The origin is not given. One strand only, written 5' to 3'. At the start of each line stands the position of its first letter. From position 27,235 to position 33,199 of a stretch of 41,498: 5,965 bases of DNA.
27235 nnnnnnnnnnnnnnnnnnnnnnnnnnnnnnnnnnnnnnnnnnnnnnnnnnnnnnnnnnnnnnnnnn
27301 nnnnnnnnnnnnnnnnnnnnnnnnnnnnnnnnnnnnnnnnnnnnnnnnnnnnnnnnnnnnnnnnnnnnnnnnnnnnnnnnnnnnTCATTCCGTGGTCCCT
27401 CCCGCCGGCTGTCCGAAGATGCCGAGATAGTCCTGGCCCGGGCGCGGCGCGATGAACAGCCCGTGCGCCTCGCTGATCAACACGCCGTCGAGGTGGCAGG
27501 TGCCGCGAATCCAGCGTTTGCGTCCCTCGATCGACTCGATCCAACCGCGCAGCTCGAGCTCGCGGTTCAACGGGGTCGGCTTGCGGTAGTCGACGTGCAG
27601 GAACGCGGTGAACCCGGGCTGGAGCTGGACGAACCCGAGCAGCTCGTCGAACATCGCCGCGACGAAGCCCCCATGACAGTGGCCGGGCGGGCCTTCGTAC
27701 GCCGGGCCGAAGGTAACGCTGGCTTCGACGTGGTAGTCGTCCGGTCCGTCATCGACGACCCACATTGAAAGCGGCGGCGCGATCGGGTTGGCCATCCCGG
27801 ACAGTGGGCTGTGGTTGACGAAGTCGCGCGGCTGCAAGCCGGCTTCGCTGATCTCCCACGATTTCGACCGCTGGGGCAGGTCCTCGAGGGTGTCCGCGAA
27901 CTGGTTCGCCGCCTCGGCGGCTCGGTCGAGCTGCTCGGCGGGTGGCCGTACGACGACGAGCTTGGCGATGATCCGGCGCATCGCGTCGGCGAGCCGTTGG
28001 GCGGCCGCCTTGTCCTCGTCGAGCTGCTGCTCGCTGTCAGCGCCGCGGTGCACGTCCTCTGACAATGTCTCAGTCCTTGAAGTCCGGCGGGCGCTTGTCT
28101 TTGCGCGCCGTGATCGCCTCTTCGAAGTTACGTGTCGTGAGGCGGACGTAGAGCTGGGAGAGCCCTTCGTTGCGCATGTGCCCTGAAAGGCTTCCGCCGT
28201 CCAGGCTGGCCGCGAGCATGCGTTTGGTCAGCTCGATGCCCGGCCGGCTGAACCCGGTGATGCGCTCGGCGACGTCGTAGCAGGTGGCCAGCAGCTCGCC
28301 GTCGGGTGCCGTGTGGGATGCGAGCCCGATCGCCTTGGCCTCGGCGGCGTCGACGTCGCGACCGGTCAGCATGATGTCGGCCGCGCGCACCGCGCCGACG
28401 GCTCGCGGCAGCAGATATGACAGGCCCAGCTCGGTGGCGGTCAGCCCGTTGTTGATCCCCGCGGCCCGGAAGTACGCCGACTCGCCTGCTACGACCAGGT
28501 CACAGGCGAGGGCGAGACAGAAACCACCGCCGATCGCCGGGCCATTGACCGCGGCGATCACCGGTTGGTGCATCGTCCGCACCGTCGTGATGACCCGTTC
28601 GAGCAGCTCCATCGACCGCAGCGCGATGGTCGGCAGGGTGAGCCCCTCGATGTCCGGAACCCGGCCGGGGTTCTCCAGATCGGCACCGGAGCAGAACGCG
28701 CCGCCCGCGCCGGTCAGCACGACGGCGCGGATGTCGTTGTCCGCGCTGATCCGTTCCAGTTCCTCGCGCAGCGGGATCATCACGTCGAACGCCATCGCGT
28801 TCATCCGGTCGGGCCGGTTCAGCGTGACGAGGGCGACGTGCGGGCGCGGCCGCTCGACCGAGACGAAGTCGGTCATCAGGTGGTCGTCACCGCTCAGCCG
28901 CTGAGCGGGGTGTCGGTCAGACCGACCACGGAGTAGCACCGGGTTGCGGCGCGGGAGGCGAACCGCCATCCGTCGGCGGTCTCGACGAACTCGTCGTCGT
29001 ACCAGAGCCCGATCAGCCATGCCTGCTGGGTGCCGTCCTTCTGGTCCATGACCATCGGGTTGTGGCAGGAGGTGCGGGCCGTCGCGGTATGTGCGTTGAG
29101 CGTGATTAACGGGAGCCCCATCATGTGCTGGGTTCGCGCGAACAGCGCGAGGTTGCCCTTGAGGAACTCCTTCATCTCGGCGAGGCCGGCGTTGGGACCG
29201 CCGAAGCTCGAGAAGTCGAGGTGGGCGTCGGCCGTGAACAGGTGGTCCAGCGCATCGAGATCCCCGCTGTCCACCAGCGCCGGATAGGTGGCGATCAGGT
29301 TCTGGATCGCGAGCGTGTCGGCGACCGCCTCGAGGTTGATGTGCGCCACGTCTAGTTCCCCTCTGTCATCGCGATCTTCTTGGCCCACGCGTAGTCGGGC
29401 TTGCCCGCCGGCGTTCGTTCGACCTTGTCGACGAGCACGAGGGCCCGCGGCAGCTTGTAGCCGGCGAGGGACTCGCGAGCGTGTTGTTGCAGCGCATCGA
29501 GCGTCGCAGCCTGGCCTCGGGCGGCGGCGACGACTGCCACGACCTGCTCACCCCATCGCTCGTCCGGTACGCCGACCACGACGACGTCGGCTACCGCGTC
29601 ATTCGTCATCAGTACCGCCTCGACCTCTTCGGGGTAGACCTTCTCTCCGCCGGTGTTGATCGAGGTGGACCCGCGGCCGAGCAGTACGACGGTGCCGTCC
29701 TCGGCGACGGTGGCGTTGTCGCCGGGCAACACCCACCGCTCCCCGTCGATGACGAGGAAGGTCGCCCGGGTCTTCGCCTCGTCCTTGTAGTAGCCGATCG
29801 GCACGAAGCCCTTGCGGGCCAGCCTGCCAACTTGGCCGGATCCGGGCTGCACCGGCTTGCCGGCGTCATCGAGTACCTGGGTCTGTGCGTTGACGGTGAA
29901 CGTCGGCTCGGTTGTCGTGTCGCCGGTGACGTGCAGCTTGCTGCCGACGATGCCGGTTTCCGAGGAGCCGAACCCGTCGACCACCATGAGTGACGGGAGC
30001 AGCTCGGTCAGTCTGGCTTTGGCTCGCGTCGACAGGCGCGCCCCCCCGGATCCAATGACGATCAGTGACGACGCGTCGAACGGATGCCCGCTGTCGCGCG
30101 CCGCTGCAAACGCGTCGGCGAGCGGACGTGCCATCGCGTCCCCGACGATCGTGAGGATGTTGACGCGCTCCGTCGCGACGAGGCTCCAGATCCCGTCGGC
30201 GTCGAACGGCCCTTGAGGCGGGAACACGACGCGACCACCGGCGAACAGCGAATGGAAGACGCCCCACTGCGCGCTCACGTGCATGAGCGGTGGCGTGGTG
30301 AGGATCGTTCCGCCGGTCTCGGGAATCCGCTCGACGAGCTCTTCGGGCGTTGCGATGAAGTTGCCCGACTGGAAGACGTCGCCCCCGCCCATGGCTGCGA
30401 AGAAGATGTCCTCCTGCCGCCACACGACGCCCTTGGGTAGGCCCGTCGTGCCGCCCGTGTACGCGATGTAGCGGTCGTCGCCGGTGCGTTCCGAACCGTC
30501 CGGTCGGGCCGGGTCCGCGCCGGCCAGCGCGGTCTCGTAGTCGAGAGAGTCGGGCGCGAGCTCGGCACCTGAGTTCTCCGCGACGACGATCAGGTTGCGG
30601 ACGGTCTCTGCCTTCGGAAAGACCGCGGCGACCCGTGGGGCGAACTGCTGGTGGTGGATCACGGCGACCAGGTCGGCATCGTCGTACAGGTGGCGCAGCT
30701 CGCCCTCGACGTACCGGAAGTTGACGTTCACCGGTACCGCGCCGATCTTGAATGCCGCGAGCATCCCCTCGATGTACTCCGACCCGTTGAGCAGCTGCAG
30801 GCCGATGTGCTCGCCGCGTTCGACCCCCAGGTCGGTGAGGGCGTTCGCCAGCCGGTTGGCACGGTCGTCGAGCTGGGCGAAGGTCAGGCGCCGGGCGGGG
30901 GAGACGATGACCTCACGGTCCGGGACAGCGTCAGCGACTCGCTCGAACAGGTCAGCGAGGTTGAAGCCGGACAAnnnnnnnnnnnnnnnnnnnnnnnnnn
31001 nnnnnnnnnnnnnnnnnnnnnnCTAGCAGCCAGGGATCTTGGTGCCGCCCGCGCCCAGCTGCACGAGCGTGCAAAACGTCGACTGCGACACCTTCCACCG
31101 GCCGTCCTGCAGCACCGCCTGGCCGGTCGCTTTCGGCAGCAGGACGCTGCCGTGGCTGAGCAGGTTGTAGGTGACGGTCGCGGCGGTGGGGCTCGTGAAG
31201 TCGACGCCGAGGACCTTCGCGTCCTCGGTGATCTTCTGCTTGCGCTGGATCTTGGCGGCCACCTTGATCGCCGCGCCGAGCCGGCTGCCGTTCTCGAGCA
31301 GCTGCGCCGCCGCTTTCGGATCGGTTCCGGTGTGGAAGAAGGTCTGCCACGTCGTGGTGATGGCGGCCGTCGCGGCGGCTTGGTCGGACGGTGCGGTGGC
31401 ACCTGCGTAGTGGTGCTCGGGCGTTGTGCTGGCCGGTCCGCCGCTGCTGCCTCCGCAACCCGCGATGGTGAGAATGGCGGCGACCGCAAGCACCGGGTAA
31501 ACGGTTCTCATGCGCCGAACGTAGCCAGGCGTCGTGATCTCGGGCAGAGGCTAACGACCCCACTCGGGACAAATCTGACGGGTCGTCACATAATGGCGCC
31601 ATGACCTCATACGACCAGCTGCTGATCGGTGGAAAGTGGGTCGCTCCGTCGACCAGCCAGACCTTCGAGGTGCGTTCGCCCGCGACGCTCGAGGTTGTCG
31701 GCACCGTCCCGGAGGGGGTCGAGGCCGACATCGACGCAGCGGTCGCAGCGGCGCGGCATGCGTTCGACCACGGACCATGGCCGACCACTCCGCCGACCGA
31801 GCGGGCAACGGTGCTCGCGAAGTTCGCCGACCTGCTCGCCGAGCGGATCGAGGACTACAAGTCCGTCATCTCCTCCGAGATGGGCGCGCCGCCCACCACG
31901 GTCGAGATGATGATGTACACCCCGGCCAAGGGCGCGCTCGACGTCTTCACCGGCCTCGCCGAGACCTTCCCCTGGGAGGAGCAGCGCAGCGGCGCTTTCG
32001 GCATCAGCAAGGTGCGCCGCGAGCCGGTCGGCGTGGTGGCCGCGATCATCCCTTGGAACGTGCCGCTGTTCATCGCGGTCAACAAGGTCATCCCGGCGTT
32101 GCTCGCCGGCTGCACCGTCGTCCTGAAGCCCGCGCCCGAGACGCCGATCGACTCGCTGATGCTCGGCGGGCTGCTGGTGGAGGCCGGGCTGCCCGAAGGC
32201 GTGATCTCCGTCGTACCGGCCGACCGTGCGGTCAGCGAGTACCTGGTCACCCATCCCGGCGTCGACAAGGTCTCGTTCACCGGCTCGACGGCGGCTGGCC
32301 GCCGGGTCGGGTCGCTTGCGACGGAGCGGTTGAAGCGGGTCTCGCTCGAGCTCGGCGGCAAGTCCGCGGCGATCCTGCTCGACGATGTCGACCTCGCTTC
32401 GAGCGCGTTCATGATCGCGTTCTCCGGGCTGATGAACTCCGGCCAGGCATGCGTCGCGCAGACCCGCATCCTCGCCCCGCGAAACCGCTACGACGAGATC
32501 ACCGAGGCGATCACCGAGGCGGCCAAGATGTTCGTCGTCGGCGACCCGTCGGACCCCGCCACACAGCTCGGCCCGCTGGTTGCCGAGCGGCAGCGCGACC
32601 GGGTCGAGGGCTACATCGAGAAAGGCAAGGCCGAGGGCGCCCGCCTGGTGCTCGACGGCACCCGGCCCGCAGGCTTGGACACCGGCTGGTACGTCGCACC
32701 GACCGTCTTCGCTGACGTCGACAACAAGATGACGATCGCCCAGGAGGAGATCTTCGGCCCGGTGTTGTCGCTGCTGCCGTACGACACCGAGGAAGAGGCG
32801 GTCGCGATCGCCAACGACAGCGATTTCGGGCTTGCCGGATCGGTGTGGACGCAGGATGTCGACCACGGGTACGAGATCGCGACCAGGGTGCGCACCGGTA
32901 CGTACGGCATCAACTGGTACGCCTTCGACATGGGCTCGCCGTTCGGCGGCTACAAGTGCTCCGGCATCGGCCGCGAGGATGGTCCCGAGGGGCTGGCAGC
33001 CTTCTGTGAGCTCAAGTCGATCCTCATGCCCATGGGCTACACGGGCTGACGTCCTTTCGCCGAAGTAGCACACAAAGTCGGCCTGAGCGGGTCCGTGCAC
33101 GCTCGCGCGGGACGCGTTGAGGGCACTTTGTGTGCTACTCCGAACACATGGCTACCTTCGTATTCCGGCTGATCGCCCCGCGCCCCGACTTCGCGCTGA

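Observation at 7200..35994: One palindromic operator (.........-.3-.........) at five promoter regions: a candidate TetR regulon spanning much of the window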

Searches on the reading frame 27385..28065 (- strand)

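Call 12: search_protein_families(library=pfam, proteins=[window:27385-28065:-])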
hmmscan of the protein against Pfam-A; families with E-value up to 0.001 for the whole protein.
window:27385-28065:- (226 aa): 1 family
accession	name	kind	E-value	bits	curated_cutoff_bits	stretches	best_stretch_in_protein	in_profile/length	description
PF03061.28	4HBT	-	9e-05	23.2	20.6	1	128-181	2-61/79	Thioesterase superfamily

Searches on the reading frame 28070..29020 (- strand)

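Call 12: search_protein_families(library=pfam, proteins=[window:28070-29020:-])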
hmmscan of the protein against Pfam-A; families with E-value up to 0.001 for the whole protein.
window:28070-29020:- (316 aa): 2 families
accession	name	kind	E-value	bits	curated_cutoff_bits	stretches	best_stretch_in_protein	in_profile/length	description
PF00378.25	ECH_1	-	1.1e-43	149.8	27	1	62-316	6-250/251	Enoyl-CoA hydratase/isomerase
PF16113.10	ECH_2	-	3.5e-25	89.7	27.2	1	63-245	2-179/335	Enoyl-CoA hydratase/isomerase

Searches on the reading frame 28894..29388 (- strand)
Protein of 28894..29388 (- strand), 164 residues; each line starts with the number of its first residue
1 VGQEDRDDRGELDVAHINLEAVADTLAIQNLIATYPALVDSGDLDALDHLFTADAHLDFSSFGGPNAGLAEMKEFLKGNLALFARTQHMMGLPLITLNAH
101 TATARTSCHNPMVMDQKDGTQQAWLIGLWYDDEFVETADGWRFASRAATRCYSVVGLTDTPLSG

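Call 12: search_protein_families(library=pfam, proteins=[window:28894-29388:-])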
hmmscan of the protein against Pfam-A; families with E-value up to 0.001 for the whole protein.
window:28894-29388:- (164 aa): 2 families
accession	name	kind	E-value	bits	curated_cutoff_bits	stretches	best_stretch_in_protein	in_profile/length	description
PF13577.12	SnoaL_4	-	3.4e-32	111.6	24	1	21-146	2-125/126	SnoaL-like domain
PF12680.13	SnoaL_2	-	0.00012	23.1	27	1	35-85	4-52/102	SnoaL-like domain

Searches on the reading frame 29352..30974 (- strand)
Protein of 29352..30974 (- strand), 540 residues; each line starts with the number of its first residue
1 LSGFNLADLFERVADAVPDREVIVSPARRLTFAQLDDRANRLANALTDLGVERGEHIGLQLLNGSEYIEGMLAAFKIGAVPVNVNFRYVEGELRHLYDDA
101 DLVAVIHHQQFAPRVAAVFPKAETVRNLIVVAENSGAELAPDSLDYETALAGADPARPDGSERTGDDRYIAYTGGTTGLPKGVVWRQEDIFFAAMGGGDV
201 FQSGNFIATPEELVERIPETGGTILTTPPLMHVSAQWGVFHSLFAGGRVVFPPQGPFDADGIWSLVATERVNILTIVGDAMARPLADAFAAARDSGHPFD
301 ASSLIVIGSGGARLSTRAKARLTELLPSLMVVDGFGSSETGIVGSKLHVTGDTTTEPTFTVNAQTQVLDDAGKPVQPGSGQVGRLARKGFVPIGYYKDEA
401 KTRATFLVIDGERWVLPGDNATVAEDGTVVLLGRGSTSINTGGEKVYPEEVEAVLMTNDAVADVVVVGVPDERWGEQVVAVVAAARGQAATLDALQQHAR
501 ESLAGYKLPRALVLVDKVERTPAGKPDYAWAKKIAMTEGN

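Call 12: search_protein_families(library=pfam, proteins=[window:29352-30974:-])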
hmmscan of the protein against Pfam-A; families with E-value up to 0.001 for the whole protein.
window:29352-30974:- (540 aa): 2 families
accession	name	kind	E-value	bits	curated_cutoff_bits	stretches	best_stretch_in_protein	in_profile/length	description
PF00501.34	AMP-binding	-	7.9e-61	206.4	29.9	1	10-388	1-375/384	AMP-binding enzyme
PF13193.12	AMP-binding_C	-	2.4e-18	67.3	24.5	1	450-525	1-76/76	AMP-binding enzyme C-terminal domain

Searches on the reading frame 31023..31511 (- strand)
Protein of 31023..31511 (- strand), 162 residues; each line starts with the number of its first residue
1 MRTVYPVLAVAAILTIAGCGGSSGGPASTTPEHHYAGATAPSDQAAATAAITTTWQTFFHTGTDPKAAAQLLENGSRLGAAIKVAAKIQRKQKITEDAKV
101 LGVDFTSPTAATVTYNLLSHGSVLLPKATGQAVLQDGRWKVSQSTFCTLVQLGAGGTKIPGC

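Call 12: search_protein_families(library=pfam, proteins=[window:31023-31511:-])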
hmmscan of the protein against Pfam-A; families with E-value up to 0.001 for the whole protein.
window:31023-31511:- (162 aa): 0 families

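Call 46: search_protein_families(library=pfam, proteins=[window:31023-31511:-], max_evalue=0.1)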
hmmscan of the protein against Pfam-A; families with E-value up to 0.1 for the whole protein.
window:31023-31511:- (162 aa): 1 family
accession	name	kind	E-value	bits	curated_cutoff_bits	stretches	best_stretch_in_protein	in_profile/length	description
PF24381.1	DUF7537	-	0.025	14.5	31.7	1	7-49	4-42/258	Family of unknown function (DUF7537)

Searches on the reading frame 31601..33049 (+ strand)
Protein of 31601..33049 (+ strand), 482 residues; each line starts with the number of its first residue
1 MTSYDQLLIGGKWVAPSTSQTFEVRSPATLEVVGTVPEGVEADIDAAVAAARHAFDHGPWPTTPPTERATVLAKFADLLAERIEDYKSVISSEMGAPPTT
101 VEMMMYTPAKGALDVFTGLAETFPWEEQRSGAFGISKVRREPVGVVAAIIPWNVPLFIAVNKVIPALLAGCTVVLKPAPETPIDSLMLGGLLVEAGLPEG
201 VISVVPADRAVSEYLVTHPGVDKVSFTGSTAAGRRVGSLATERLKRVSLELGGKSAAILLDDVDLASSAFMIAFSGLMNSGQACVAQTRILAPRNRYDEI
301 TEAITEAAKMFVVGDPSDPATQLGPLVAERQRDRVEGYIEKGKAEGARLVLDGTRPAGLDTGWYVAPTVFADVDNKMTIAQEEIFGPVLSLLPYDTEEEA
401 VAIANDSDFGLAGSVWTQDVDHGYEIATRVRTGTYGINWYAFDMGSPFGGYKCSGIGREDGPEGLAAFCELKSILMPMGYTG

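Call 12: search_protein_families(library=pfam, proteins=[window:31601-33049:+])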
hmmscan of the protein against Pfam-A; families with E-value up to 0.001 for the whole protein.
window:31601-33049:+ (482 aa): 1 family
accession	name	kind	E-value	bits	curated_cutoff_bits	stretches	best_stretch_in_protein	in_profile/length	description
PF00171.27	Aldedh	-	2.6e-156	521.2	23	1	13-474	1-461/461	Aldehyde dehydrogenase family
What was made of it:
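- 31601..33450 (+): Target: second aldehyde dehydrogenase (31601-33049) and a YCII-domain gene (33130-33450). Pfam (call 12).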

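Call 42: search_protein_families(library=ncbifam, proteins=[window:31601-33049:+], max_evalue=0.00001)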
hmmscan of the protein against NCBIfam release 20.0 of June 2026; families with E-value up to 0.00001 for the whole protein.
window:31601-33049:+ (482 aa): 42 families (the best 25 are shown)
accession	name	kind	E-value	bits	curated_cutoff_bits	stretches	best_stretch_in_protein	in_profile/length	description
TIGR04284.1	aldehy_Rv0768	hypoth_equivalog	1.3e-139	466.3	775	1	6-475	2-477/480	aldehyde dehydrogenase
NF045736.1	PaDhStyDRhodo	equivalog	7.7e-136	453.4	800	1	6-474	4-475/479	phenylacetaldehyde dehydrogenase StyD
TIGR01804.1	BADH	equivalog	3.3e-128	428.1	668.6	1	9-472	2-467/467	betaine-aldehyde dehydrogenase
NF009725.0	PRK13252.1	equivalog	2.7e-124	415.3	593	1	5-479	7-482/488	betaine-aldehyde dehydrogenase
NF045735.1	PaDhStyDPseudo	equivalog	1.3e-123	413.3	850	1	5-476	3-481/483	phenylacetaldehyde dehydrogenase StyD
NF010000.0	PRK13473.1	subfamily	8.8e-122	407.1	615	1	6-476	4-472/475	aminobutyraldehyde dehydrogenase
TIGR02299.1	HpaE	equivalog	1.8e-112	376.4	638.35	1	7-479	3-479/488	5-carboxymethyl-2-hydroxymuconate semialdehyde dehydrogenase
TIGR03216.1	OH_muco_semi_DH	equivalog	2.9e-109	365.8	693.25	1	8-476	4-479/481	2-hydroxymuconic semialdehyde dehydrogenase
NF006916.0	PRK09407.1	equivalog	2.4e-106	356.4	521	1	16-474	30-490/526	succinic semialdehyde dehydrogenase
NF007352.0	PRK09847.1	equivalog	3.8e-103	345.6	850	1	6-476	21-491/495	aldehyde dehydrogenase PuuC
NF050026.1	AcaldDHExaC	equivalog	9.5e-98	328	900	1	4-476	16-493/503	acetaldehyde dehydrogenase ExaC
NF052305.1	DioxValDhHalo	equivalog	4.5e-97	325.9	750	1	1-474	1-479/483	2,5-dioxovalerate dehydrogenase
TIGR01780.1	SSADH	subfamily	9e-97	324.8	646.35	1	24-472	1-448/448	succinate-semialdehyde dehydrogenase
NF042993.1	AlphKGSA_gudD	equivalog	7.5e-96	321.7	770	1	8-475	7-479/481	alpha-ketoglutaric semialdehyde dehydrogenase GucD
NF007497.0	PRK10090.1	equivalog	7.4e-94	315.2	500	1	6-472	8-473/480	aldehyde dehydrogenase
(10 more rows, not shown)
